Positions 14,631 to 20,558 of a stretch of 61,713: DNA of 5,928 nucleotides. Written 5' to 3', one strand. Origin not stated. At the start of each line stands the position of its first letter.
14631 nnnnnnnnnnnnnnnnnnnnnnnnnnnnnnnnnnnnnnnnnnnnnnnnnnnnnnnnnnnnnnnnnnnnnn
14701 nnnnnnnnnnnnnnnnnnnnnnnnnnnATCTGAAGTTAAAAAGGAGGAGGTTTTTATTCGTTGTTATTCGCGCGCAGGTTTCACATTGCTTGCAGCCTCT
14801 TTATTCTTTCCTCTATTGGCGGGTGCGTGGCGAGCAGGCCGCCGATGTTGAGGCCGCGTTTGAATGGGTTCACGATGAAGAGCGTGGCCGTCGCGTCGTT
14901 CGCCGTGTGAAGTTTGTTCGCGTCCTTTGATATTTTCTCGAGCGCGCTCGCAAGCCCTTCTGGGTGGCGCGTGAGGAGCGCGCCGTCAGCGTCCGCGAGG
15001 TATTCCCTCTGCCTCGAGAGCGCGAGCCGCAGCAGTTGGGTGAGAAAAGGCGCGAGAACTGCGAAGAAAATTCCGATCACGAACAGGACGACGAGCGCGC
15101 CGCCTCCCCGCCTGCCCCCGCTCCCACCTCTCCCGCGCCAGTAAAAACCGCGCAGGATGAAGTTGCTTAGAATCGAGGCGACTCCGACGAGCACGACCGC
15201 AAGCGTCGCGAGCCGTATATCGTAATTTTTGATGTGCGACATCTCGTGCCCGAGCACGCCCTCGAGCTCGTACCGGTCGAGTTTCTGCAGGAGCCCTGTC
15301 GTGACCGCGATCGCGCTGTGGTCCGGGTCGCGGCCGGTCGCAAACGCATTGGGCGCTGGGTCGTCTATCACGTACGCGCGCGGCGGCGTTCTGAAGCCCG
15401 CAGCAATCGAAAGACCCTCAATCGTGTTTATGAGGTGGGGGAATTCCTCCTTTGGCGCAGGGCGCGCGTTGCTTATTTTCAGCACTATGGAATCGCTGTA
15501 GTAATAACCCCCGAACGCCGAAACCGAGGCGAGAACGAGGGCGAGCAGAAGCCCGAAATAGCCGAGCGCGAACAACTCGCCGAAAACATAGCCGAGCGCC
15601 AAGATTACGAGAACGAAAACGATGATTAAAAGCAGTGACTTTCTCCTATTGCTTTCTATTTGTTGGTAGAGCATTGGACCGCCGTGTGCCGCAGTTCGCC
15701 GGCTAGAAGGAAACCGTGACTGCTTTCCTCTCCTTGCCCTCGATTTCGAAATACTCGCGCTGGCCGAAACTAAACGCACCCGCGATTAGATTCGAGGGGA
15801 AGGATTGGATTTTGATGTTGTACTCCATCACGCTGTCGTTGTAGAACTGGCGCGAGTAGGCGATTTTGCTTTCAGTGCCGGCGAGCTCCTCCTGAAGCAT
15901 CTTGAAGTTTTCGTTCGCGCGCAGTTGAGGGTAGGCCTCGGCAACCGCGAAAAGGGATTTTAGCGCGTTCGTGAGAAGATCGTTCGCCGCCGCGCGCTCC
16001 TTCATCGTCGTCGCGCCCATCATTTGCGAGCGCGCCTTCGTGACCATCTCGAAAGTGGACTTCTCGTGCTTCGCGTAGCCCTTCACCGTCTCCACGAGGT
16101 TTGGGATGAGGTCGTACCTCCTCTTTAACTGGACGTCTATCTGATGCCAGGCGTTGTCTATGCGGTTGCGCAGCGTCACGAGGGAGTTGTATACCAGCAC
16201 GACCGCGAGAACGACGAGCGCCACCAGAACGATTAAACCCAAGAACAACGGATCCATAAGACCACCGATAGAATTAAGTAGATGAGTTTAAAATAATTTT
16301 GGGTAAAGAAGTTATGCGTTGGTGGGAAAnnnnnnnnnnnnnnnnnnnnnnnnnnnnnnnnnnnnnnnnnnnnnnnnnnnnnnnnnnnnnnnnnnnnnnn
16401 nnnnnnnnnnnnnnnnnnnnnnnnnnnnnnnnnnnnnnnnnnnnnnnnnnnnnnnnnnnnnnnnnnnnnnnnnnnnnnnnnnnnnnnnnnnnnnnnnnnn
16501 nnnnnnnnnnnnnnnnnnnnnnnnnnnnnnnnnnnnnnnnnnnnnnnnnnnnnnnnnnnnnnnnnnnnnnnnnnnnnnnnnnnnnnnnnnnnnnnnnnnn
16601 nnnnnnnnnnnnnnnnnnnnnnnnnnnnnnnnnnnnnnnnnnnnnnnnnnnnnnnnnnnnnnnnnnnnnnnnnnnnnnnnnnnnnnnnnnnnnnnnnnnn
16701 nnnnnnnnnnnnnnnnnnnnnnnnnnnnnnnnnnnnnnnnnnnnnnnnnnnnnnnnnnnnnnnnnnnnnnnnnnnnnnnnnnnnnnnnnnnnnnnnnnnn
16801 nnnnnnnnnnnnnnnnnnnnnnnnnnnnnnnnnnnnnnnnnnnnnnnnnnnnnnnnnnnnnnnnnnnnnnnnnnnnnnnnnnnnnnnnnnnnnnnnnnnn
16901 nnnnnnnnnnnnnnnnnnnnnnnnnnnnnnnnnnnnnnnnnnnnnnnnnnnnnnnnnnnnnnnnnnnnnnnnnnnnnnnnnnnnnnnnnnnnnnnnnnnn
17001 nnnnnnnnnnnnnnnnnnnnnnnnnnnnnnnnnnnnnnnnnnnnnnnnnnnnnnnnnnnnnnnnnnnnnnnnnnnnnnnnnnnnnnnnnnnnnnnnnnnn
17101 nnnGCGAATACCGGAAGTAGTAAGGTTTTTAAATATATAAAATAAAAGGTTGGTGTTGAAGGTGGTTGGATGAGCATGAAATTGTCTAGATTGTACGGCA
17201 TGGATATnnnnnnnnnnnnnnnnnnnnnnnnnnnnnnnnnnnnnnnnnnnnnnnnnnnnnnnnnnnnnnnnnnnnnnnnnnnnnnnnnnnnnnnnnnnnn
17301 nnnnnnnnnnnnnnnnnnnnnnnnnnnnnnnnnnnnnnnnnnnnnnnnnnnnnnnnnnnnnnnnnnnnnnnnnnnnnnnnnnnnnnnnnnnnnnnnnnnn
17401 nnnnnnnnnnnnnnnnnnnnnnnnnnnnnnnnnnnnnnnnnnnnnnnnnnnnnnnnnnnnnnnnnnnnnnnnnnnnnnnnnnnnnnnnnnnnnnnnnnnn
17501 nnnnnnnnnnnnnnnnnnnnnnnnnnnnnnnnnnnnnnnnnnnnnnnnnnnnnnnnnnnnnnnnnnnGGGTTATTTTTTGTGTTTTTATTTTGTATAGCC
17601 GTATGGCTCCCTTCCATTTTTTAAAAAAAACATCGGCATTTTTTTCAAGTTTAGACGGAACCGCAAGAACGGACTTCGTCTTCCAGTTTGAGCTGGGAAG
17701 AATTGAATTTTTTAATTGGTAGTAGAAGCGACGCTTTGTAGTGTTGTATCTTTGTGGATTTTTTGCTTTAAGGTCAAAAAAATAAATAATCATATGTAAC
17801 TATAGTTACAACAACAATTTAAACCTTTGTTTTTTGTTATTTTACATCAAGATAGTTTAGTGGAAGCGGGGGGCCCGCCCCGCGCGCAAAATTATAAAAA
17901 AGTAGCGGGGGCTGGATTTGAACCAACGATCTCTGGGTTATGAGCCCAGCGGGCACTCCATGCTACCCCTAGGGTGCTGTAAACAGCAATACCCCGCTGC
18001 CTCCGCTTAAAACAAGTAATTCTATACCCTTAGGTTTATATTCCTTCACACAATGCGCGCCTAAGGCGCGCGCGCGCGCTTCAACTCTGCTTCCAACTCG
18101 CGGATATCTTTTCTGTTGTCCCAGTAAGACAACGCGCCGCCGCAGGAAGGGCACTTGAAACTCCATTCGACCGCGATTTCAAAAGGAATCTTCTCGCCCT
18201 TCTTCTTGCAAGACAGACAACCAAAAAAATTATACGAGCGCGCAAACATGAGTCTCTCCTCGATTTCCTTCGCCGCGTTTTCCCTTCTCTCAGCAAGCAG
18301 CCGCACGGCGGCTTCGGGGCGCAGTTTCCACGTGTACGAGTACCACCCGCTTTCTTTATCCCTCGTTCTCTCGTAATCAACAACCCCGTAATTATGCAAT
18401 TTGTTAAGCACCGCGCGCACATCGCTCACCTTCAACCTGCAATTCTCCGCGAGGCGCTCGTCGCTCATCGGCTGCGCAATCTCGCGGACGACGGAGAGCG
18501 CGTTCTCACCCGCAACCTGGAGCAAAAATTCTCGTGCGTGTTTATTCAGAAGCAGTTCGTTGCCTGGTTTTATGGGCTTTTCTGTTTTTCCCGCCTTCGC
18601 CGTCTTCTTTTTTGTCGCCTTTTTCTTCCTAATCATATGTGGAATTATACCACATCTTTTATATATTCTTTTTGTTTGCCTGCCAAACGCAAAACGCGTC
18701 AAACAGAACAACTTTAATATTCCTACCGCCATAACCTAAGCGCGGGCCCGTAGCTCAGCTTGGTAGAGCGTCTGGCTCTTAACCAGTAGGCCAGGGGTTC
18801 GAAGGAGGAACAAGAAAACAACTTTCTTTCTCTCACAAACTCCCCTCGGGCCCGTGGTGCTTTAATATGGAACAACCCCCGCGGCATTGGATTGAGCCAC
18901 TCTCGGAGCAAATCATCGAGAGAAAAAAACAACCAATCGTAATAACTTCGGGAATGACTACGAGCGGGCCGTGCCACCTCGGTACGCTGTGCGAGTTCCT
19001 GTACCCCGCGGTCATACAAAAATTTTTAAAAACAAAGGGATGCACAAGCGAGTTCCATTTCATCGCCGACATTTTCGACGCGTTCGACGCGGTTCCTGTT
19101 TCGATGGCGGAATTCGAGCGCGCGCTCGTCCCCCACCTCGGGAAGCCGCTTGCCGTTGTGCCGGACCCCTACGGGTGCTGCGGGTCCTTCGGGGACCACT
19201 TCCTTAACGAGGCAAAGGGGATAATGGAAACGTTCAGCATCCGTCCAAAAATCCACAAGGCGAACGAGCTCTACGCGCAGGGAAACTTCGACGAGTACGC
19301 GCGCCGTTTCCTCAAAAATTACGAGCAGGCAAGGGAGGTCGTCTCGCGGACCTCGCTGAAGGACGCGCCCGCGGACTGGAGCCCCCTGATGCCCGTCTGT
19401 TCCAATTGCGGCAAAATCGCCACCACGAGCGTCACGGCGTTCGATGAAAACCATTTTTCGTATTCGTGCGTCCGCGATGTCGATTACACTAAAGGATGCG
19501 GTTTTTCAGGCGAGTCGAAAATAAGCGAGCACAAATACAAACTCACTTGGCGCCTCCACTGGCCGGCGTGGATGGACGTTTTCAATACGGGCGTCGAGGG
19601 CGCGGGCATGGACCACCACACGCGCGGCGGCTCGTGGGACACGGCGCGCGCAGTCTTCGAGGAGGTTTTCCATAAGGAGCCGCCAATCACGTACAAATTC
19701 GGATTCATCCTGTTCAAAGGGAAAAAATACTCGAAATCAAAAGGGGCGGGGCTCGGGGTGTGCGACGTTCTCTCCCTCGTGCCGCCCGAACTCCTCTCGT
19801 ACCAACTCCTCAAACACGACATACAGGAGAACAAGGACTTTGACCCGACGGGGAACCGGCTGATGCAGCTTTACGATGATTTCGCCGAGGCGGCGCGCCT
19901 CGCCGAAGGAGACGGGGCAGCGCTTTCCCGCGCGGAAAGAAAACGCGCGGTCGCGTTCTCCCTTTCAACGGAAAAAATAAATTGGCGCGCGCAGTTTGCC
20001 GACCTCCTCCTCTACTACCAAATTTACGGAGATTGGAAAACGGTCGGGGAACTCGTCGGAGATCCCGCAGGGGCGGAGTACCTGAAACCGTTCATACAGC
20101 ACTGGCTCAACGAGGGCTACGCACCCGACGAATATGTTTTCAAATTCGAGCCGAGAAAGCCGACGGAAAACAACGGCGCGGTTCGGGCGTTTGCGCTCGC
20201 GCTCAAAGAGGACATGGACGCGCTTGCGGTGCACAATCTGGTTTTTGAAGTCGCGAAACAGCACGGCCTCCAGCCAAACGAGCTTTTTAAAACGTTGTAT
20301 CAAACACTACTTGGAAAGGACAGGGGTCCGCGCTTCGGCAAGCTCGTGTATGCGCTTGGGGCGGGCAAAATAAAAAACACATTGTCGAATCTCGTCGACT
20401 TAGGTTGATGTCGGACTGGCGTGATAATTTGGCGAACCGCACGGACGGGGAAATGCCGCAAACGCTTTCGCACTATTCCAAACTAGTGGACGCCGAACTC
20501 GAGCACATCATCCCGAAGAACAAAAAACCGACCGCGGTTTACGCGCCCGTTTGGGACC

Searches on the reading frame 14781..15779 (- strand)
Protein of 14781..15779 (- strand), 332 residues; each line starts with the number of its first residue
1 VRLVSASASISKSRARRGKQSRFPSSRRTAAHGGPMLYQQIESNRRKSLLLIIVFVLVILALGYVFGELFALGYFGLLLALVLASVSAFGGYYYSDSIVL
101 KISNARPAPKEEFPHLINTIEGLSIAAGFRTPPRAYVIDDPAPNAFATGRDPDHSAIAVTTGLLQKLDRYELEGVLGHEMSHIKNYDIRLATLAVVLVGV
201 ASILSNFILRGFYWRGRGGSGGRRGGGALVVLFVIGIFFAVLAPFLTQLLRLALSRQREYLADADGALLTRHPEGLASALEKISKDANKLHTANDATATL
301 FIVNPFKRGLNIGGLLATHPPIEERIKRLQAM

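Call 65: search_protein_families(library=pfam, max_evalue=0.001, proteins=[window:14781-15779:-])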
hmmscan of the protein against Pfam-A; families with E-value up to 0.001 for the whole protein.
window:14781-15779:- (332 aa): 1 family
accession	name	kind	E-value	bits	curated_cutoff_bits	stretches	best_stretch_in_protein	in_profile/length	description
PF01435.24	Peptidase_M48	-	5.5e-32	111.5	20.3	1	113-331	4-184/186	Peptidase family M48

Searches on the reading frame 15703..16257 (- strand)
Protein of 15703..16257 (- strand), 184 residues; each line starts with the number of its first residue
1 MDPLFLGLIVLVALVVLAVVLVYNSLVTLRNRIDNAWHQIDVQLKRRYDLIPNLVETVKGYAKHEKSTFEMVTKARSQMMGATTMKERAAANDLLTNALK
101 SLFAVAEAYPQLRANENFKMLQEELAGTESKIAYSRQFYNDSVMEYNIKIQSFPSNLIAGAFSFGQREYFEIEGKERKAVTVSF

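Call 66: search_protein_families(library=pfam, max_evalue=0.001, proteins=[window:15703-16257:-])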
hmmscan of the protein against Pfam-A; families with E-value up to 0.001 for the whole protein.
window:15703-16257:- (184 aa): 1 family
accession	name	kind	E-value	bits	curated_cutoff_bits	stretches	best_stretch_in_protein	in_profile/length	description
PF04011.17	LemA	-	6.2e-64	214.8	26.2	1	36-184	1-149/149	LemA family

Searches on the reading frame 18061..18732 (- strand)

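Call 66: search_protein_families(library=pfam, max_evalue=0.001, proteins=[window:18061-18732:-])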
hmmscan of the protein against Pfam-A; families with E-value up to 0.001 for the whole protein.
window:18061-18732:- (223 aa): 1 family
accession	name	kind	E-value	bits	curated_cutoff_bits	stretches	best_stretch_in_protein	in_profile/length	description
PF02002.24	TFIIE_alpha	-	1.9e-16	60.3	22.9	1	68-163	5-102/105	TFIIE alpha subunit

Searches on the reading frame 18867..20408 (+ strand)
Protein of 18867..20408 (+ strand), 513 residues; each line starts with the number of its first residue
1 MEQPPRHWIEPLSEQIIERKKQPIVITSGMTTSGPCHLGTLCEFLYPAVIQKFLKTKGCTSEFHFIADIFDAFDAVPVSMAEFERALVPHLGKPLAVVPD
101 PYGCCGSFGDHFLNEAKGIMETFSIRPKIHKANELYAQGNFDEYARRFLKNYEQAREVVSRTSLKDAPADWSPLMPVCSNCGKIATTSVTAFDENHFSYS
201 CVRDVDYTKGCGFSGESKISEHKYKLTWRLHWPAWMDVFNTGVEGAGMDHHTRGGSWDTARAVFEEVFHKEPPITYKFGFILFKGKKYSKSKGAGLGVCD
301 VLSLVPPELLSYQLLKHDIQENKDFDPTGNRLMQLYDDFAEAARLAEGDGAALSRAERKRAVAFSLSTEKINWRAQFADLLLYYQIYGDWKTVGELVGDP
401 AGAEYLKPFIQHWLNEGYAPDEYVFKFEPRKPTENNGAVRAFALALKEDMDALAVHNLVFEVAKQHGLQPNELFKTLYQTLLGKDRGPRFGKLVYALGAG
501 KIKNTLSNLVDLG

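Call 28: search_protein_families(library=pfam, max_evalue=0.001, proteins=[window:18867-20408:+])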
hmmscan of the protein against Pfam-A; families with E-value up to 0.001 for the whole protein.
window:18867-20408:+ (513 aa): 2 families
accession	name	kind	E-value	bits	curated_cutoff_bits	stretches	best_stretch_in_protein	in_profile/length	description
PF01921.24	tRNA-synt_1f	-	1.7e-79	267.8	27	1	7-365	2-355/360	tRNA synthetases class I (K)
PF09334.17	tRNA-synt_1g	-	0.00038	19.8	20.1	0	275-334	315-373/391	tRNA synthetases class I (M)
